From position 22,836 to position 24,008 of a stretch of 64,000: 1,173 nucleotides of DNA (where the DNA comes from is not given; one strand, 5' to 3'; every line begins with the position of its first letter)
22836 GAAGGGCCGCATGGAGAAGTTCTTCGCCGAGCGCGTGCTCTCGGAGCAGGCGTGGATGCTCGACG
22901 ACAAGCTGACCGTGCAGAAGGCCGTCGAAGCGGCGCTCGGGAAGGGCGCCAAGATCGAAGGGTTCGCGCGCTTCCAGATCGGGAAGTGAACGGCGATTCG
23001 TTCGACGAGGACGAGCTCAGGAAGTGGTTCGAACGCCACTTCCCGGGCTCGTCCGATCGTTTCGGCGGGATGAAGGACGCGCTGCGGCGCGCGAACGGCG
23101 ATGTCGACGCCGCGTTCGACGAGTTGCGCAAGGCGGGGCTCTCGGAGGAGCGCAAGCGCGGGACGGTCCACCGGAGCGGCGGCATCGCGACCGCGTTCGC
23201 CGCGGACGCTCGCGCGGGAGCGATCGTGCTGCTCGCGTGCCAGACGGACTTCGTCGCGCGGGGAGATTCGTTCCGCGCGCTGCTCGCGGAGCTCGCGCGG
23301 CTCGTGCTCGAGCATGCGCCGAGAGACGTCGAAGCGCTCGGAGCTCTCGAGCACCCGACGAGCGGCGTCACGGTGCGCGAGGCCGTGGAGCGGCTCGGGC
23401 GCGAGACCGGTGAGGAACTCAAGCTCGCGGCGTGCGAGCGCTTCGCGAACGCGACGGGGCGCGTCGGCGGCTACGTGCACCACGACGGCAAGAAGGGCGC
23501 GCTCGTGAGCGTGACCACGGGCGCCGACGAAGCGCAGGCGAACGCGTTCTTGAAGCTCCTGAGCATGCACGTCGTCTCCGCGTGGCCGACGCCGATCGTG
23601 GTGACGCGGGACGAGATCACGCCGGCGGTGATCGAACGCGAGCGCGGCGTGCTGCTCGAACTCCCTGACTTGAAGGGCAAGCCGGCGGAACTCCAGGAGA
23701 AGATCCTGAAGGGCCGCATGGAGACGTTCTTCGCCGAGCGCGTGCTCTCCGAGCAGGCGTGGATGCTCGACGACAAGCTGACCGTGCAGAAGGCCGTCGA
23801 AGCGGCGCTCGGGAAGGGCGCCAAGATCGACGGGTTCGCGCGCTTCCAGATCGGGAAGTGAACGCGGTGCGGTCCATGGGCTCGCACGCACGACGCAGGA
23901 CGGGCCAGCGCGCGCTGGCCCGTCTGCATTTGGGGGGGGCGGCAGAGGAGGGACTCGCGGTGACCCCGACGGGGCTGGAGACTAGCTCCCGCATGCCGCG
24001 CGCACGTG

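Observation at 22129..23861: Tandem tsf paralogs: canonical EF-Ts followed by a divergent second EF-Ts whose 3' 250 bp is a near-identical copy of the first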

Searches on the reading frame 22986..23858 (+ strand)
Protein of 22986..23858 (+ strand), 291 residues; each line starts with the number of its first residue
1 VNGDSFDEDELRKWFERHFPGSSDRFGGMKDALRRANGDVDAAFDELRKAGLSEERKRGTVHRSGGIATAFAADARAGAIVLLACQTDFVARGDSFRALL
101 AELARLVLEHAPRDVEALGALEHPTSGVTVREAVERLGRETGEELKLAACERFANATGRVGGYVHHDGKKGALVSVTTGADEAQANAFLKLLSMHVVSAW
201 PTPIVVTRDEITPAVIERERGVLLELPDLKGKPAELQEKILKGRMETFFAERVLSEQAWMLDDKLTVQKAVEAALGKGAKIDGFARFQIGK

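Call 7: search_protein_families(library=pfam, proteins=[window:22986-23858:+], max_evalue=0.01)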
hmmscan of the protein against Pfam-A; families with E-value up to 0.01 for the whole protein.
window:22986-23858:+ (291 aa): 1 family
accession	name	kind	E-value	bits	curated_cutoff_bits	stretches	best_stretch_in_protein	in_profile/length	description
PF00889.24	EF_TS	-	1.7e-45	155.6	27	1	78-291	1-204/204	Elongation factor TS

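Call 8: search_protein_families(library=ncbifam, proteins=[window:22986-23858:+], max_evalue=0.01)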
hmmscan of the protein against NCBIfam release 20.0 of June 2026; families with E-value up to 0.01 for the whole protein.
window:22986-23858:+ (291 aa): 2 families
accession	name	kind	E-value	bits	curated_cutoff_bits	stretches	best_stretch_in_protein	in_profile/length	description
TIGR00116.1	tsf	equivalog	6.3e-40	137.2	104.05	1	29-290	23-273/293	translation elongation factor Ts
NF002014.0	PRK00819.1-4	equivalog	0.0036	17.2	239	1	38-95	102-159/182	RNA 2'-phosphotransferase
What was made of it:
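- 22986..23861 (+): tsf2, divergent EF-Ts paralog (291 aa); its GTG start overlaps the tsf1 stop codon (GTGA). TIGR00116 137.2 bits; PF00889 155.6 bits (calls 7, 8).
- On EF-Ts (TIGR00116 / PF00889): PF00889 scores 155.6 bits against 27, covering model positions 1-204 of 204 (calls 7, 8).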

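Call 9: find_homologous_proteins(query=window:22986-23858:+)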
Query window:22986-23858:+ (291 aa): 584 proteins with E <= 0.001 among 8000 candidates; the best 120 are listed.
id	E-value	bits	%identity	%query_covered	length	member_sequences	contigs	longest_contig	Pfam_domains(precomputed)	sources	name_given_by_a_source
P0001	2.7e-185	632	100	100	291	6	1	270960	PF00889.26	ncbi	ncbi:MAG: translation elongation factor Ts [Planctomycetota bacterium]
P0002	2.3e-100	354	67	90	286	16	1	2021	PF00889.26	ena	-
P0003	1.5e-98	348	66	90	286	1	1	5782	PF00889.26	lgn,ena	-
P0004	1.6e-95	338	65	90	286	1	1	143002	PF00889.26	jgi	-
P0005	4.1e-88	314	60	90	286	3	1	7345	PF00889.26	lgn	-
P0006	4.9e-88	313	60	90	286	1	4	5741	PF00889.26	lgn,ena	-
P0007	7.2e-86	306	58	90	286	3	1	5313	PF00889.26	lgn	-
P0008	3.4e-85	304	58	90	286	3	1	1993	PF00889.26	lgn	-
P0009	5.9e-84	300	57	90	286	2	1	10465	PF00889.26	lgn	-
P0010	1.1e-80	289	57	90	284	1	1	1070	PF00889.26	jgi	jgi:elongation factor Ts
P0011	7.0e-80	287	59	90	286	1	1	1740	PF00889.26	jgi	-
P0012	6.2e-77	277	55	90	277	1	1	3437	PF00889.26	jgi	jgi:elongation factor Ts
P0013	2.7e-68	249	50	90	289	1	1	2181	PF00889.26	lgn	-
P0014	4.1e-67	245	50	92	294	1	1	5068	PF00889.26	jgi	jgi:elongation factor Ts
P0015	3.2e-65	239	51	99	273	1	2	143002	PF00889.26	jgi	-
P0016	8.6e-65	237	49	92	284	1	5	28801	PF00889.26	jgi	jgi:elongation factor Ts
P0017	2.1e-64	236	47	90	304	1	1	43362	PF00889.26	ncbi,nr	ncbi:MAG: translation elongation factor Ts [bacterium]|nr:translation elongation factor Ts [bacteriu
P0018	2.8e-64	235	50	90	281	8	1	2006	PF00889.26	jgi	jgi:elongation factor Ts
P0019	3.0e-64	235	48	92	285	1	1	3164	PF00889.26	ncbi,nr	ncbi:MAG: translation elongation factor Ts [Planctomycetota bacterium]|nr:MAG: translation elongatio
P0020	1.7e-63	233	48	92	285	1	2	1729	PF00889.26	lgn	-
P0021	1.4e-60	223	49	90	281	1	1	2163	PF00889.26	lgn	-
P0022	1.4e-60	223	48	90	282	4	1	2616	PF00889.26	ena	-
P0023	2.4e-60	223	47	90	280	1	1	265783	PF00889.26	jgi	-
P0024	3.0e-60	222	49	90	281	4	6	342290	PF00889.26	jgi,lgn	jgi:elongation factor Ts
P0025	1.8e-58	216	45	90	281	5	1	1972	PF00889.26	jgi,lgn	jgi:elongation factor Ts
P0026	2.4e-58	216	45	90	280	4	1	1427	PF00889.26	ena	-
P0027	5.8e-58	215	48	90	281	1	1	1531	PF00889.26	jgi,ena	-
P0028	3.9e-57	212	47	90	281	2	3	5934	PF00889.26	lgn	-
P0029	1.0e-56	211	46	90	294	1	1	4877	PF00889.26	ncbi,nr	ncbi:MAG TPA: translation elongation factor Ts [Planctomycetota bacterium]|nr:translation elongation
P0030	1.2e-56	210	46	90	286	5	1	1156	PF00889.26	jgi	jgi:elongation factor Ts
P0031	2.1e-56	210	44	90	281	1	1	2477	PF00889.26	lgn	-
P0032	1.7e-55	207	48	90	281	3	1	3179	PF00889.26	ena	-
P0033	1.8e-55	207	47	90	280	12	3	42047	PF00889.26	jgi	jgi:elongation factor Ts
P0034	2.1e-53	200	44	86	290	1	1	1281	PF00889.26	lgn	-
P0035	2.7e-49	186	41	90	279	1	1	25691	PF00889.26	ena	-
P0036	3.9e-33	133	36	91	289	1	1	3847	PF00889.26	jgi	-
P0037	6.7e-32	129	36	90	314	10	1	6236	PF25025.1,PF00889.26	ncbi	-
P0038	7.7e-32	129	35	90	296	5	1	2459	PF00889.26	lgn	-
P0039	1.8e-31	128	36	90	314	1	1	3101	PF25025.1,PF00889.26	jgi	-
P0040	1.9e-31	128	36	90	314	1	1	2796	PF25025.1,PF00889.26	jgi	jgi:elongation factor Ts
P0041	2.3e-31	128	34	90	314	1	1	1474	PF25025.1,PF00889.26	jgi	-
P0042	6.4e-31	126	35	90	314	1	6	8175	PF25025.1,PF00889.26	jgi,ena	-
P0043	7.7e-31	126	35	90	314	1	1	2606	PF25025.1,PF00889.26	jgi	-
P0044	1.1e-30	125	36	90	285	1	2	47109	PF00889.26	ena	-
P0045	1.2e-30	125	36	90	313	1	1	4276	PF25025.1,PF00889.26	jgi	-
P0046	1.4e-30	125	36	90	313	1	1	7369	PF25025.1,PF00889.26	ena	-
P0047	1.6e-30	125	36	90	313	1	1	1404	PF25025.1,PF00889.26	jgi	-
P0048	1.8e-30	125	34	90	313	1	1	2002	PF25025.1,PF00889.26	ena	-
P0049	1.9e-30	125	33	90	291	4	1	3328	PF00627.38,PF00889.26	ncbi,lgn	-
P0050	2.0e-30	124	35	90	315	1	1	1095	PF25025.1,PF00889.26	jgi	-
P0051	2.9e-30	124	34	90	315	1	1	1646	PF25025.1,PF00889.26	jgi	jgi:elongation factor Ts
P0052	3.4e-30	124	33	90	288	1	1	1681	PF00889.26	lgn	-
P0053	4.3e-30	123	35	97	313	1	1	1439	PF00889.26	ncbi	-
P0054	3.6e-29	120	34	90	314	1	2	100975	PF25025.1,PF00889.26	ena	-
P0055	3.8e-29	120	34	90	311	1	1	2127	PF25025.1,PF00889.26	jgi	-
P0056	4.7e-29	120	34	90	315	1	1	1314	PF25025.1,PF00889.26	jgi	jgi:elongation factor Ts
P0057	5.1e-29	120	35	90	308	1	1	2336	PF00889.26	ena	-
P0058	6.1e-29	120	34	90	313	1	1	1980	PF25025.1,PF00889.26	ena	-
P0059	8.8e-29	119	35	90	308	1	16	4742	PF00889.26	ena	-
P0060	8.9e-29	119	34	90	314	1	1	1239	PF25025.1,PF00889.26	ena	-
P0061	1.1e-28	119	34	90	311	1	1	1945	PF25025.1,PF00889.26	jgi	-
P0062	1.3e-28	118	34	90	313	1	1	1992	PF25025.1,PF00889.26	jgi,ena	jgi:elongation factor Ts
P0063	2.0e-28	118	35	90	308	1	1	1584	PF00889.26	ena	-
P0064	2.4e-28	118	34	90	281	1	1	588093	PF00889.26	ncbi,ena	-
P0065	2.4e-28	118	34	90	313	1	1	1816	PF25025.1,PF00889.26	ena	-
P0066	2.7e-28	117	34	90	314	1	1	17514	PF25025.1,PF00889.26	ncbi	ncbi:MAG TPA: translation elongation factor Ts [Sphingomicrobium sp.]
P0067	3.0e-28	117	32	98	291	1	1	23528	PF00889.26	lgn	-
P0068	4.6e-28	117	30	90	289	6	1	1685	PF00889.26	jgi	jgi:elongation factor Ts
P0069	5.8e-28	116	36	74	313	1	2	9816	PF25025.1,PF00889.26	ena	-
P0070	5.9e-28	116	34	90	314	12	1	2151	PF25025.1,PF00889.26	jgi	-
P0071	8.5e-28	116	33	90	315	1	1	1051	PF25025.1,PF00889.26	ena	-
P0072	1.2e-27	115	34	90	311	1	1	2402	PF25025.1,PF00889.26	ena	-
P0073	1.4e-27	115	36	92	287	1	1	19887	PF00889.26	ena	-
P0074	1.8e-27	115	35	76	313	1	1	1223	PF00889.26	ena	-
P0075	2.6e-27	114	35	90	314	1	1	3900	PF25025.1,PF00889.26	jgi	jgi:elongation factor Ts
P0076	3.7e-27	114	35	90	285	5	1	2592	PF00889.26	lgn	-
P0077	5.7e-27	113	35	90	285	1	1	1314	PF00889.26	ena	-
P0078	5.9e-27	113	34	99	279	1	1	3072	PF00889.26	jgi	-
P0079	7.4e-27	113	34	99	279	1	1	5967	PF00889.26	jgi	jgi:elongation factor Ts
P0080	8.3e-27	113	35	90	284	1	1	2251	PF25025.1,PF00889.26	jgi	jgi:elongation factor Ts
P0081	9.6e-27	112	35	90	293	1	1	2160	PF00889.26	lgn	-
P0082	1.1e-26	112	35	90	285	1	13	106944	PF00889.26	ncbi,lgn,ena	-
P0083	1.1e-26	112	35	90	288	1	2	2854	PF00889.26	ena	-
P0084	1.3e-26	112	31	90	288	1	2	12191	PF25025.1,PF00889.26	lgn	-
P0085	2.0e-26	111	35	74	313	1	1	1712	PF00889.26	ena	-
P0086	2.1e-26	111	34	90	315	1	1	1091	PF25025.1,PF00889.26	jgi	-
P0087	3.1e-26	111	35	90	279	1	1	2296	PF00889.26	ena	-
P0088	3.6e-26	110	35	90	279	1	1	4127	PF00889.26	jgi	-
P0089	3.8e-26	110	34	90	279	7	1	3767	PF00889.26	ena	-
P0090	4.1e-26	110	35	90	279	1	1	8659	PF00889.26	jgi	-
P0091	4.9e-26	110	35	90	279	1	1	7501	PF00889.26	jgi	jgi:elongation factor Ts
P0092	8.0e-26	109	36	90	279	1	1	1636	PF00889.26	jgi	jgi:elongation factor Ts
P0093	8.7e-26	109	33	90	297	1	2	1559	PF00889.26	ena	-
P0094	9.5e-26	109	35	90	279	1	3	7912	PF00889.26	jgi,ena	-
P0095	1.1e-25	109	35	90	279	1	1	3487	PF00889.26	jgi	jgi:elongation factor Ts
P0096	1.2e-25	109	33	90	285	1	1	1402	PF00889.26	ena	-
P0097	1.5e-25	108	34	90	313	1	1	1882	PF25025.1,PF00889.26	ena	-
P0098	1.6e-25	108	32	90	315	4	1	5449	PF25025.1,PF00889.26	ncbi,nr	ncbi:MAG TPA: translation elongation factor Ts [Allosphingosinicella sp.]|nr:translation elongation 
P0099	1.8e-25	108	33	90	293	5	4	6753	PF25025.1,PF00889.26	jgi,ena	jgi:elongation factor Ts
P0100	1.9e-25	108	35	90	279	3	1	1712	PF00889.26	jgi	jgi:elongation factor Ts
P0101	2.4e-25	108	30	90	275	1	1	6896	PF25025.1,PF00889.26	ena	-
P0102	2.4e-25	108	30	90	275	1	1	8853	PF25025.1,PF00889.26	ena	-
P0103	2.5e-25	108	33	99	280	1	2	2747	PF00889.26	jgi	jgi:elongation factor Ts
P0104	2.5e-25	108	34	90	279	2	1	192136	PF00889.26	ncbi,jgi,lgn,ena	-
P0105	2.9e-25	108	34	99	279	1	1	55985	PF00889.26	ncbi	-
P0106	2.9e-25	108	34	90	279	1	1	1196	PF00889.26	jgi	jgi:elongation factor Ts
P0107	3.2e-25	107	34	90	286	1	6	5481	PF00889.26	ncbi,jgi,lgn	ncbi:MAG: translation elongation factor Ts [Halieaceae bacterium]|jgi:elongation factor Ts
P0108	3.8e-25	107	34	90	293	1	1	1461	PF25025.1,PF00889.26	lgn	-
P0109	4.0e-25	107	36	91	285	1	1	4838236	PF00889.26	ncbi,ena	-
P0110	4.0e-25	107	34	99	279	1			PF00889.26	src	-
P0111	4.2e-25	107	34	90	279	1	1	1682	PF00889.26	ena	-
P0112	4.3e-25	107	33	97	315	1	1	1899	PF25025.1,PF00889.26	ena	-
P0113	4.7e-25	107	33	90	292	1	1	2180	PF25025.1,PF00889.26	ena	-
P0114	5.4e-25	107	34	90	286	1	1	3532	PF00889.26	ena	-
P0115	5.6e-25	107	35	90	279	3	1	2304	PF00889.26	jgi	jgi:elongation factor Ts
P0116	5.9e-25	107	34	90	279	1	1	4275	PF00889.26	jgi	jgi:elongation factor Ts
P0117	6.2e-25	106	34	90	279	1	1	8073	PF00889.26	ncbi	-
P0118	6.4e-25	106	33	90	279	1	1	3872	PF00889.26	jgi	jgi:elongation factor Ts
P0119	7.0e-25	106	34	90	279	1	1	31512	PF00889.26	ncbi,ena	-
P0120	7.2e-25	106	33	90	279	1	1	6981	PF00889.26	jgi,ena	jgi:elongation factor Ts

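Call 11: find_encoding_contigs(protein=P0015, flank=6000, max_places=4)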
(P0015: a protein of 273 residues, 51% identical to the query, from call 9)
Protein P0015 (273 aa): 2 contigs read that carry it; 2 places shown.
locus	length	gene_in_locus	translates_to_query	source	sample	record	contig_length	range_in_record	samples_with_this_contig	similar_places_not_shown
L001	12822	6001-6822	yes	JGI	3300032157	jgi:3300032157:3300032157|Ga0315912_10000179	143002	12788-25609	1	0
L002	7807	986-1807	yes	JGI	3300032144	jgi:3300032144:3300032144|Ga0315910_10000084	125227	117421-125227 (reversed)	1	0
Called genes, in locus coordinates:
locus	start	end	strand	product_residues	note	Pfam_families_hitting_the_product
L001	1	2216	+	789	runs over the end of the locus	PF00070:Pyr_redox (faint), PF00890:FAD_binding_2 (weak), PF01134:GIDA (faint), PF07992:Pyr_redox_2, PF13738:Pyr_redox_3, PF12801:Fer4_5 (weak), PF13237:Fer4_10 (weak), PF14697:Fer4_21 (weak), +5 more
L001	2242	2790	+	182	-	-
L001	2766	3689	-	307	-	PF00990:GGDEF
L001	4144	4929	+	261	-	PF00318:Ribosomal_S2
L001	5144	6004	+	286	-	PF00889:EF_TS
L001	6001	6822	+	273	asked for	PF00889:EF_TS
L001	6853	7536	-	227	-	-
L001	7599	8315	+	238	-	PF00696:AA_kinase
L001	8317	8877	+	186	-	PF01765:RRF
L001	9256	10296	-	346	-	-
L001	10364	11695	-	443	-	PF05195:AMP_N, PF00557:Peptidase_M24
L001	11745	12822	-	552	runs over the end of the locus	PF01145:Band_7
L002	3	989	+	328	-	?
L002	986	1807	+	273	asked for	PF00889:EF_TS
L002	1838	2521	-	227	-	-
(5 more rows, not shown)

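Call 15: find_encoding_contigs(protein=P0003, flank=5000, max_places=3)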
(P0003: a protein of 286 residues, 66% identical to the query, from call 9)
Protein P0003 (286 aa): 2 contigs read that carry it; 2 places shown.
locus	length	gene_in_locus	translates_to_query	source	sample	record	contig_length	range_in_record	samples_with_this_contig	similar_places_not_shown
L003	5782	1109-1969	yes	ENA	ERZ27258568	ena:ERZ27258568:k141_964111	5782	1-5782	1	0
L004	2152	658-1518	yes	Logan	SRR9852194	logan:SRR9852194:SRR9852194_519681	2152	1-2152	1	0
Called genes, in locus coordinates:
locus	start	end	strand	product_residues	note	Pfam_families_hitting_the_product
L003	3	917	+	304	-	?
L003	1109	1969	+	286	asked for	PF00889:EF_TS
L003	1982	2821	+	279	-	PF00696:AA_kinase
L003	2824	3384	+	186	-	PF01765:RRF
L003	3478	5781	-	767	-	?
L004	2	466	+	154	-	?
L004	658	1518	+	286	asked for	PF00889:EF_TS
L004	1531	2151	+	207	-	?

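Call 16: find_encoding_contigs(protein=P0005, flank=5000, max_places=3)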
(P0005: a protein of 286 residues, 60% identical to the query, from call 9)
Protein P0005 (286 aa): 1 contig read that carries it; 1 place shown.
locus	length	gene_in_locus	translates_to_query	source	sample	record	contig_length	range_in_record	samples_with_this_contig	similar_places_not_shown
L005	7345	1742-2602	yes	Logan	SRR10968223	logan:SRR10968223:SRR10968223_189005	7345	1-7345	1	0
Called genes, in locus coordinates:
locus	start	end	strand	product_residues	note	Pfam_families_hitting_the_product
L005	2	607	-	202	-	?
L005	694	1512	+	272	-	PF00318:Ribosomal_S2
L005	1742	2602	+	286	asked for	PF00889:EF_TS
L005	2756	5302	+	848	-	PF13620:CarboxypepD_reg (faint)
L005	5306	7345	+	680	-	?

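Call 17: find_encoding_contigs(protein=P0009, flank=5000, max_places=3)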
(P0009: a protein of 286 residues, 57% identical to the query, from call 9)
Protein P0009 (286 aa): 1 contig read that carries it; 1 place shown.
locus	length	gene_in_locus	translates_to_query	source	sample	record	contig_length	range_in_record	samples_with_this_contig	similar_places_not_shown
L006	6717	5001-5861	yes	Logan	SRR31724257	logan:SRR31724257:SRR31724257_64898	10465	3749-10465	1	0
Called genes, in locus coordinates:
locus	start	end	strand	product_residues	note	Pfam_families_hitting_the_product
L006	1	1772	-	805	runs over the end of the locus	PF04542:Sigma70_r2, PF08281:Sigma70_r4_2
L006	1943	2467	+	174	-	-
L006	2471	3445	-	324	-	PF00990:GGDEF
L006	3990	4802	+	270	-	PF00318:Ribosomal_S2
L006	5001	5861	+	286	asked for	PF00889:EF_TS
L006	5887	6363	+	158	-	-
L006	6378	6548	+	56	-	-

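Call 23: find_related_loci(query=A1, collection=genome_contigs, flank=4000)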
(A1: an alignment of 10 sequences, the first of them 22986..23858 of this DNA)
Query A1 (291 aa) in genome_contigs; peptide patterns used: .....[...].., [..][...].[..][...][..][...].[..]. (x = any residue, [..] = any of these).
600 stretches matched a pattern (row limit reached: there are more); 496 encode a relative of the query (tblastn E <= 1e-3); the best 80 are kept; 80 distinct loci.
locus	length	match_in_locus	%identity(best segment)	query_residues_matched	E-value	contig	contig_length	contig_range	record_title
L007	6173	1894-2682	68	30-291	4e-108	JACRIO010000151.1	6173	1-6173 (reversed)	MAG: Planctomycetota bacterium isolate NC_groundwater_1805_Pr3_B-0.1um_71_11 SR-2_scaffold_141_1767035, whole genome sho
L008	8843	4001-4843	45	6-291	7e-70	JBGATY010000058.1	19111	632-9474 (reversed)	MAG: Planctomycetota bacterium isolate MAG_MBR_AS.81 MBRAS-81_NODE_58_length_19111_cov_4.540979, whole genome shotgun se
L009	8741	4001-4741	49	44-291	2e-67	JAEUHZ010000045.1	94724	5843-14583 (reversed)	MAG: Planctomycetota bacterium isolate new MAG-30 k141_382843, whole genome shotgun sequence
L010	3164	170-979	48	24-290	3e-67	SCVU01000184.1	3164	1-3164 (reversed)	MAG: Planctomycetota bacterium isolate GW928_bin.9 GW928_bin.9-8854-1, whole genome shotgun sequence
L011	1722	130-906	46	30-291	9e-69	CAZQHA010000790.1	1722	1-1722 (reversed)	MAG TPA_asm: uncultured Planctomycetaceae bacterium isolate SRP287051_co1_201 genome assembly, contig: NODE_79892_length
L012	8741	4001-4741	48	44-291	7e-65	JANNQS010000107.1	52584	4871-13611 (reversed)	MAG: Planctomycetota bacterium isolate SOY_31_metabat_411 SOY_31_k141_1480220, whole genome shotgun sequence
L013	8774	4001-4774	46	30-291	4e-63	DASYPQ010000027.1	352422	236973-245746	MAG TPA_asm: Planctomycetota bacterium isolate SMAG_U4461 k141_540697, whole genome shotgun sequence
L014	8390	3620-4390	46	30-291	8e-63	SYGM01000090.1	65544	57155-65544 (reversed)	MAG: Planctomycetia bacterium isolate F1-60-MAGs101 F1-60__c289801, whole genome shotgun sequence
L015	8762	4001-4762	45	30-290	1e-60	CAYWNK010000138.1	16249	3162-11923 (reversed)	MAG TPA_asm: uncultured Planctomycetaceae bacterium isolate binchicken_co366_43 genome assembly, contig: NODE_2105_lengt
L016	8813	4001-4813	37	28-291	3e-44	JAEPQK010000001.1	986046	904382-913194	MAG: Rhizobiaceae bacterium isolate HXMU1428-9 NODE_1_length_986046_cov_20.918130, whole genome shotgun sequence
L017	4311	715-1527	36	28-291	6e-44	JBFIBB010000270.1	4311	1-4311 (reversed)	MAG: Rhizobiaceae bacterium isolate Mix_sand10.2021.08.G.50 k141_1210158_length_4311_cov_12.3168, whole genome shotgun s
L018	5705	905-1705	39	30-291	6e-43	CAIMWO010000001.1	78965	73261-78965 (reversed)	MAG: uncultured Phycisphaerales bacterium isolate AM-2014_bin-1447 genome assembly, contig: bin-1447:01/97, whole genome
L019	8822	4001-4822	39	24-291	3e-42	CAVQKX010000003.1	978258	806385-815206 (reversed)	MAG: uncultured Alphaproteobacteria bacterium isolate MFD00031.bin.2.144 genome assembly, contig: contig_32356, whole ge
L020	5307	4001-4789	38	30-291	2e-42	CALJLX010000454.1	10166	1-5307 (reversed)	MAG TPA_asm: uncultured Desulfuromonas sp. isolate SRR6007446_bin.72_CONCOCT_v1.1_MAG genome assembly, contig: ERZ724100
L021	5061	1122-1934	37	30-291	9e-39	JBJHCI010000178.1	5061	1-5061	MAG: Maricaulaceae bacterium isolate SF2967_J5348.metabat2_refined.002_sub NODE_17355_length_5061_cov_1.152412, whole ge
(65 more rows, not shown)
